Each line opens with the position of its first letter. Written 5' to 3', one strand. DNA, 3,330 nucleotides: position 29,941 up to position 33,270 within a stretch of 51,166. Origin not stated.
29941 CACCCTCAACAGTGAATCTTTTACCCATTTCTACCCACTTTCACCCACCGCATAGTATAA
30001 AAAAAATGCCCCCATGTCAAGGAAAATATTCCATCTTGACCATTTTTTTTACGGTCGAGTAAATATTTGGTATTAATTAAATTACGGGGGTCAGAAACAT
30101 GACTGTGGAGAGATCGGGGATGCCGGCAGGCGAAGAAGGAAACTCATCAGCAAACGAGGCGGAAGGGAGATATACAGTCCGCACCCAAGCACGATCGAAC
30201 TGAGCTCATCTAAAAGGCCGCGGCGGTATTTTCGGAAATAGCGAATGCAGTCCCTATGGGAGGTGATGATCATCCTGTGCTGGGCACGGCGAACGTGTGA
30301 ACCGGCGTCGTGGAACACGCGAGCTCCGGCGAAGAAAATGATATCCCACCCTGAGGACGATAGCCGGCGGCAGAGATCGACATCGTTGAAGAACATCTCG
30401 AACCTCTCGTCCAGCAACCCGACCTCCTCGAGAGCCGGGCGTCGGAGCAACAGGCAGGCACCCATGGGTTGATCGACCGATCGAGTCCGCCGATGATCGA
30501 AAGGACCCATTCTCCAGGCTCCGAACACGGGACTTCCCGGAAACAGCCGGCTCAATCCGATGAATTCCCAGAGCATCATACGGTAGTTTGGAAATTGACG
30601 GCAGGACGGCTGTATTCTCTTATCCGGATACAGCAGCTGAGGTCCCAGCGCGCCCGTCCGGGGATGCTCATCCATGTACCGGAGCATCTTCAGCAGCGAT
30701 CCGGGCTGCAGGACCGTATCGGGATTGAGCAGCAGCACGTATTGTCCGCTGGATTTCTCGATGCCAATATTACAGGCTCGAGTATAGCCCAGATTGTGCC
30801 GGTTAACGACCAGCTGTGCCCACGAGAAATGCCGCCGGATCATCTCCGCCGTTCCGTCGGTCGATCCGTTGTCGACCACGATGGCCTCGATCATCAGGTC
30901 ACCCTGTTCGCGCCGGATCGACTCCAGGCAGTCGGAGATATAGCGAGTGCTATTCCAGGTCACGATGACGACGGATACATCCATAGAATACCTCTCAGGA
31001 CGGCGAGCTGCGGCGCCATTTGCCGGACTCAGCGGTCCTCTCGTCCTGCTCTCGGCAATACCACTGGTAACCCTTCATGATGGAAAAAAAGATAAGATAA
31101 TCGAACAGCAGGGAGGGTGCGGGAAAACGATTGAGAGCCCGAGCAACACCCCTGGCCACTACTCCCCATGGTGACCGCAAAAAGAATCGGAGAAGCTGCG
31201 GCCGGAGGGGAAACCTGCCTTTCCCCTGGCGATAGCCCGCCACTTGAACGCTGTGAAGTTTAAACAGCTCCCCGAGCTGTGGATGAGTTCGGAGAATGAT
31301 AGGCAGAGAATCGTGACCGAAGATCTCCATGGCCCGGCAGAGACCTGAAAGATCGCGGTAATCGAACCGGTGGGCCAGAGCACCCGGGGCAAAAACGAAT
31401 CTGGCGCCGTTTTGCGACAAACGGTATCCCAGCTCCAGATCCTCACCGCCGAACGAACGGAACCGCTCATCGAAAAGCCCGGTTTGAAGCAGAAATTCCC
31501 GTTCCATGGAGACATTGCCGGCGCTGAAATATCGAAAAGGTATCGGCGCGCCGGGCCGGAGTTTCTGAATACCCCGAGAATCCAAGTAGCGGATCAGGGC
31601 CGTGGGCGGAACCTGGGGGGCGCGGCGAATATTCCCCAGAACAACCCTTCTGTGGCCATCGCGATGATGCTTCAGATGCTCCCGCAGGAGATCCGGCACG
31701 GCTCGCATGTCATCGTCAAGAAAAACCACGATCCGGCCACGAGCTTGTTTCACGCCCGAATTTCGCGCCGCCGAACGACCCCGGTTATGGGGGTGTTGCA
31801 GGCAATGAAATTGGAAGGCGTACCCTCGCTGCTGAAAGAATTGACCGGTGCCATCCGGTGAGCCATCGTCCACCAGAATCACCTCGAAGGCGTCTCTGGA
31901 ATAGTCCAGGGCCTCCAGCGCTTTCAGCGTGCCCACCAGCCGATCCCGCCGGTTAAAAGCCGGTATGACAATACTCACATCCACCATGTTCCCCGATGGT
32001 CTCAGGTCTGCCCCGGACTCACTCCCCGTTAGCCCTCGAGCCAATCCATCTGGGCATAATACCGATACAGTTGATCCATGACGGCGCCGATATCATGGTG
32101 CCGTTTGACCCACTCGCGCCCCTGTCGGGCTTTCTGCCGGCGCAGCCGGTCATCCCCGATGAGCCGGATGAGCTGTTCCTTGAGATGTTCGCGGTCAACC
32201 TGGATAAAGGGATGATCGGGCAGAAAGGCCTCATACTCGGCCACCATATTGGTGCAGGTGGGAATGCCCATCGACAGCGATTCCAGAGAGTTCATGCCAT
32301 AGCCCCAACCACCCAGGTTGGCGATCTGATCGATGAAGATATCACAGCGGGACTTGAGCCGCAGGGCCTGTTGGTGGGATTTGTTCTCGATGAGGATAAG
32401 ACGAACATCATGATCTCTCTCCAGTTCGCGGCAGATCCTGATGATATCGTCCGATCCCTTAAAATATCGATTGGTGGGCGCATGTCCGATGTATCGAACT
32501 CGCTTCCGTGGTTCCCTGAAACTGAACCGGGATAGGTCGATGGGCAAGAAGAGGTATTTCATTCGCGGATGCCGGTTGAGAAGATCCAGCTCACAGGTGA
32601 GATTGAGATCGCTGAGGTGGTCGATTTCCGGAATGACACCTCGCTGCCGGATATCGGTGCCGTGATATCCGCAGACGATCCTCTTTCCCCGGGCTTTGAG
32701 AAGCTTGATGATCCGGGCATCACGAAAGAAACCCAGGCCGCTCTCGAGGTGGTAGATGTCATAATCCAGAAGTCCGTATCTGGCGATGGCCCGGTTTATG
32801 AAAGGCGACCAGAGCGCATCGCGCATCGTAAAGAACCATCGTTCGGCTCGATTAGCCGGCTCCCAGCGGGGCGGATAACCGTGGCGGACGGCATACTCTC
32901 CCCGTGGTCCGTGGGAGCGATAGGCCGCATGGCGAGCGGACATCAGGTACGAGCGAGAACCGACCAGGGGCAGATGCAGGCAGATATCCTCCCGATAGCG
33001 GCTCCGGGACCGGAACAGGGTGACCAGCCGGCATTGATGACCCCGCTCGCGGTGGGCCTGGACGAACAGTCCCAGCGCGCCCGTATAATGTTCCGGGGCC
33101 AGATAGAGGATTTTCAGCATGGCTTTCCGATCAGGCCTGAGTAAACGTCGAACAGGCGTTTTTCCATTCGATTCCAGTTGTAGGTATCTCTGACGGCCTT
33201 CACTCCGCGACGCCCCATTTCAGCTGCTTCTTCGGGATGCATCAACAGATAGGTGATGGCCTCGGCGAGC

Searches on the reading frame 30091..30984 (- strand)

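Call 92: search_protein_families(library=pfam, proteins=[window:30091-30984:-], max_evalue=0.00001)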
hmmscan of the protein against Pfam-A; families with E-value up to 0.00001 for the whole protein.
window:30091-30984:- (297 aa): 4 families
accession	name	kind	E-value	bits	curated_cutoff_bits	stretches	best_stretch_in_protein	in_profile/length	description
PF00535.33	Glycos_transf_2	-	3.2e-26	92.7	23.3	1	4-148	1-146/168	Glycosyl transferase family 2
PF13641.12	Glyco_tranf_2_3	-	1.1e-20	75.1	27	1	3-230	3-216/230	Glycosyltransferase like family 2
PF10111.15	Glyco_tranf_2_2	-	5.9e-10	39.5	27.3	1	5-209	2-200/276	Glycosyltransferase like family 2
PF13632.12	Glyco_trans_2_3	-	5.6e-09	36.5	27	1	82-232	1-130/198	Glycosyl transferase family group 2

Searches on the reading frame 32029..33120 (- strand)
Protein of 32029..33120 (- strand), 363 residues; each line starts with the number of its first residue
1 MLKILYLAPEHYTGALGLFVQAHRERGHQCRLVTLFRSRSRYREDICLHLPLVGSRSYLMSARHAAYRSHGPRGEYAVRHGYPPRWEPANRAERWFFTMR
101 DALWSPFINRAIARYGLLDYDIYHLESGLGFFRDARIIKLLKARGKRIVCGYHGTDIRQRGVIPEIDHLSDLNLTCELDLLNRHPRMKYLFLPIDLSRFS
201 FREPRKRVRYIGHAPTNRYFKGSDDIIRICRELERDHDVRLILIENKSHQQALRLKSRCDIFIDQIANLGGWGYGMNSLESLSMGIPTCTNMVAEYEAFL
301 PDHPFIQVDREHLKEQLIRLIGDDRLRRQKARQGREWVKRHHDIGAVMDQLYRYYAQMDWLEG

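Call 92: search_protein_families(library=pfam, proteins=[window:32029-33120:-], max_evalue=0.00001)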
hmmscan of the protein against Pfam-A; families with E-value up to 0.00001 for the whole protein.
window:32029-33120:- (363 aa): 1 family
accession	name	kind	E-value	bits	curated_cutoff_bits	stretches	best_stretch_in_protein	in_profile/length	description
PF13524.12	Glyco_trans_1_2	-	6.9e-06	26.5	25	0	249-351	37-142/144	Glycosyl transferase-like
